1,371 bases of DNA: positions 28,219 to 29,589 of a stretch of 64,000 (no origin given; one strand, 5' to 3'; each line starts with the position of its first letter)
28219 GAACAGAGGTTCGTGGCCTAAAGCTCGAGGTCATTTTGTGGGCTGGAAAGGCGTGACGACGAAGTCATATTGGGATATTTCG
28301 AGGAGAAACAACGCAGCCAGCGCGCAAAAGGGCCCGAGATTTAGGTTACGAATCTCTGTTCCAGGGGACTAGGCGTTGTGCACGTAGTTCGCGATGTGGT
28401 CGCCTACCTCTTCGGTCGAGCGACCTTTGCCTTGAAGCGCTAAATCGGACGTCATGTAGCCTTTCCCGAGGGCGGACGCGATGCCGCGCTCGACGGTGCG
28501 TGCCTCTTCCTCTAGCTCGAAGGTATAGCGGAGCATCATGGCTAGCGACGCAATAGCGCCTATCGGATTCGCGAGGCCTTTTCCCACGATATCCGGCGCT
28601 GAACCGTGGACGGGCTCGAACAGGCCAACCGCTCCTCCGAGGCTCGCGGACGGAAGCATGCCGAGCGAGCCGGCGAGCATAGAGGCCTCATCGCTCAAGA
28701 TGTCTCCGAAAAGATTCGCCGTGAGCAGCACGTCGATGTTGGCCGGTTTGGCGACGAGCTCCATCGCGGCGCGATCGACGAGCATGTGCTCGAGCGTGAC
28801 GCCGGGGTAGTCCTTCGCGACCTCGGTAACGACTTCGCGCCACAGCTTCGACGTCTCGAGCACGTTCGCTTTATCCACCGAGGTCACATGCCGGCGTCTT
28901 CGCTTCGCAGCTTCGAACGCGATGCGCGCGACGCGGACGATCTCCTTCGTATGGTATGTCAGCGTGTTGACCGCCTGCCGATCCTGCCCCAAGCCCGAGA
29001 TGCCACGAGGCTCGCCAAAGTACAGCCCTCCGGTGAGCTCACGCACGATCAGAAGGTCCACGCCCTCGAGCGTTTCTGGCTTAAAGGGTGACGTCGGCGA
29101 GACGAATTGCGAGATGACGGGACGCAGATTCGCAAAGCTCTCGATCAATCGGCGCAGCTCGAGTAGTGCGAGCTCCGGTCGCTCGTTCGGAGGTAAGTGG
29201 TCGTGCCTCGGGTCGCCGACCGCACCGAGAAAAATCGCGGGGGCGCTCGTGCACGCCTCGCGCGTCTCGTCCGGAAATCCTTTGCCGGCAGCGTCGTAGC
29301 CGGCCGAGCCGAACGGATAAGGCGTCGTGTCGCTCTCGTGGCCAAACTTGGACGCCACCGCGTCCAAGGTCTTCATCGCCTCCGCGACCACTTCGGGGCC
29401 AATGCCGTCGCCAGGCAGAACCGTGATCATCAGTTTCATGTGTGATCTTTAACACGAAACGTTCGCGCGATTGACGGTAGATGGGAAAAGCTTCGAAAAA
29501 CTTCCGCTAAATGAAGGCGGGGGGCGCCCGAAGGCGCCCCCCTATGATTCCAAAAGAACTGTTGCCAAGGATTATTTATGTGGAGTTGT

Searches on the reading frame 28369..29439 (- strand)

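Call 19: search_protein_families(library=ncbifam, max_evalue=1e-20, proteins=[window:28369-29439:-])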
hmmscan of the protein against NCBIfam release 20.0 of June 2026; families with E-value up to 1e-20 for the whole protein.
window:28369-29439:- (356 aa): 14 families
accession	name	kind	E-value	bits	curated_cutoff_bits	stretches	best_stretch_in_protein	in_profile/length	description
TIGR00169.1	leuB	equivalog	6.3e-134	446.4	353.2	1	5-349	2-349/349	3-isopropylmalate dehydrogenase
TIGR02088.1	LEU3_arch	subfamily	3.5e-83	279.5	409.8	1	5-349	1-323/324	isopropylmalate/isohomocitrate dehydrogenases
NF002898.0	PRK03437.1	equivalog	7e-80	268.9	393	1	3-353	5-345/347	3-isopropylmalate dehydrogenase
TIGR02089.1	TTC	equivalog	6.1e-72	242.5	470.4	1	4-352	5-351/352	tartrate dehydrogenase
NF040626.1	AksF2_Meth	equivalog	1.1e-71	241.9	540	1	4-352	3-329/333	homoisocitrate dehydrogenase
NF040619.1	AksF_Meth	equivalog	6.5e-71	239.2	500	1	5-349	4-343/343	homoisocitrate dehydrogenase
NF006048.0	PRK08194.1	equivalog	1.7e-66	224.7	501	1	3-353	4-349/352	tartrate dehydrogenase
NF006529.0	PRK08997.1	equivalog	1e-62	212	510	1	2-339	3-322/335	isocitrate dehydrogenase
NF040855.1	iso_homocit_dh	equivalog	2.6e-59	201.2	680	1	5-352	4-318/345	isocitrate--homoisocitrate dehydrogenase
NF006673.0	PRK09222.1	equivalog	2.4e-56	191.7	509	1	2-346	4-334/482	NADP-dependent isocitrate dehydrogenase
TIGR00175.1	mito_nad_idh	equivalog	1.3e-44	152.7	432.4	1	2-343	3-325/334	isocitrate dehydrogenase (NAD(+))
TIGR02924.1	ICDH_alpha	equivalog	1.3e-43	149.8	561.35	1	5-337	3-318/473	isocitrate dehydrogenase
NF005036.0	PRK06451.1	equivalog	9.3e-34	116.9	484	1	169-351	200-406/412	NADP-dependent isocitrate dehydrogenase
TIGR00183.1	prok_nadp_idh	equivalog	3.9e-25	88.6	567.3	0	213-339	274-399/417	isocitrate dehydrogenase (NADP(+))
